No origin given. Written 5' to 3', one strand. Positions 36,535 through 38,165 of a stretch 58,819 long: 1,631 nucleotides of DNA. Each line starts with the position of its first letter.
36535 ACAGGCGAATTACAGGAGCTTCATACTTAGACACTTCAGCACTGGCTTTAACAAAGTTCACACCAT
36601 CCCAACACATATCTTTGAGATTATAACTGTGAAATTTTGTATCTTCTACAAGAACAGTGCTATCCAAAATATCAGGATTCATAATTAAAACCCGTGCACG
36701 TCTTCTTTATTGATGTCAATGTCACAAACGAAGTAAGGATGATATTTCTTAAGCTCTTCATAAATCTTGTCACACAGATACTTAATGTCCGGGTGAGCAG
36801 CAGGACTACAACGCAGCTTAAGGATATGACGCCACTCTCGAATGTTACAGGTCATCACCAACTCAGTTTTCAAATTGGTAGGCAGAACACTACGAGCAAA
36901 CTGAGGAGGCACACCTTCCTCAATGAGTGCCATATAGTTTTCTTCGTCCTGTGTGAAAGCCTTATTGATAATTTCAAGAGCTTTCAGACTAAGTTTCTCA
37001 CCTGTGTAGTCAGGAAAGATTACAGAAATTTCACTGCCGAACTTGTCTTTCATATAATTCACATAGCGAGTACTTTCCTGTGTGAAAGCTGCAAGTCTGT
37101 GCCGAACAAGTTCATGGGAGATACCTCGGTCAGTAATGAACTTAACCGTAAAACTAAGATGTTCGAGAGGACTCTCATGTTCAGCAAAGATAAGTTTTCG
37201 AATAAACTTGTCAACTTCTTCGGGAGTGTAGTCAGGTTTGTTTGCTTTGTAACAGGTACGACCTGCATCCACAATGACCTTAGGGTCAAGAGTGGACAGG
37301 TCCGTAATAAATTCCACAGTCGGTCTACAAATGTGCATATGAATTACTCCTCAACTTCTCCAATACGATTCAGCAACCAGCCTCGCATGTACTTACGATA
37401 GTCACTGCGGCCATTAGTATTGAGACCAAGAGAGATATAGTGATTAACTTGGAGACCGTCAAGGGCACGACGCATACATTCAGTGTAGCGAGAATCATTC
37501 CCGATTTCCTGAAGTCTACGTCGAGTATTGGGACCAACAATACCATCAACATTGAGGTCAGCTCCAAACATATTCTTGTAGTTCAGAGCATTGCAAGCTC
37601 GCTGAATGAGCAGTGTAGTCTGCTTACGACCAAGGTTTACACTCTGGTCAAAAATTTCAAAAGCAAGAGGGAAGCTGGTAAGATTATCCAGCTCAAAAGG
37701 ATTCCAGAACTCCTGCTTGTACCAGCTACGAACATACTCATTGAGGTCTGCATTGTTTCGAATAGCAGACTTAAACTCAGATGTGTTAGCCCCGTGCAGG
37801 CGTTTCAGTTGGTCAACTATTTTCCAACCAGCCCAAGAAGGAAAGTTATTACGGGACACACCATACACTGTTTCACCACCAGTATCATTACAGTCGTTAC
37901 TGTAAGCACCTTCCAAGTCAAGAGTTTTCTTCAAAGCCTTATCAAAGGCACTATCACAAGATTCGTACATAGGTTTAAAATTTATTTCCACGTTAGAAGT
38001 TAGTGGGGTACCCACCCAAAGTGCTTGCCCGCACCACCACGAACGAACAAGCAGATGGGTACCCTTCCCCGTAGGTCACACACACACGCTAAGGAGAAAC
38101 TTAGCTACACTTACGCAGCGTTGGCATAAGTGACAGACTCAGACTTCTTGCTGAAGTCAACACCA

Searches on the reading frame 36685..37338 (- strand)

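Call 39: search_protein_families(library=pfam, proteins=[window:36685-37338:-], max_evalue=0.001)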
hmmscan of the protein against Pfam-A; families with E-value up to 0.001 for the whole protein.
window:36685-37338:- (217 aa): 1 family
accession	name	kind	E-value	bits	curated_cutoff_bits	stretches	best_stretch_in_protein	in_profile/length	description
PF02511.20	Thy1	-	7.9e-50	169.7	24.8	1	19-201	10-190/191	Thymidylate synthase complementing protein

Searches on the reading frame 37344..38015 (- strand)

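Call 39: search_protein_families(library=pfam, proteins=[window:37344-38015:-], max_evalue=0.001)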
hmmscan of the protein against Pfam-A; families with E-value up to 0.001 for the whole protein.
window:37344-38015:- (223 aa): 2 families
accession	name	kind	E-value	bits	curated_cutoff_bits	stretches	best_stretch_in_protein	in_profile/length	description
PF05838.17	Glyco_hydro_108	-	9.1e-17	61.8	21.2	1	29-129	2-85/85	Glycosyl hydrolase 108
PF09374.15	PG_binding_3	-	5.7e-06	26.9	24.6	1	137-217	6-75/76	Predicted Peptidoglycan domain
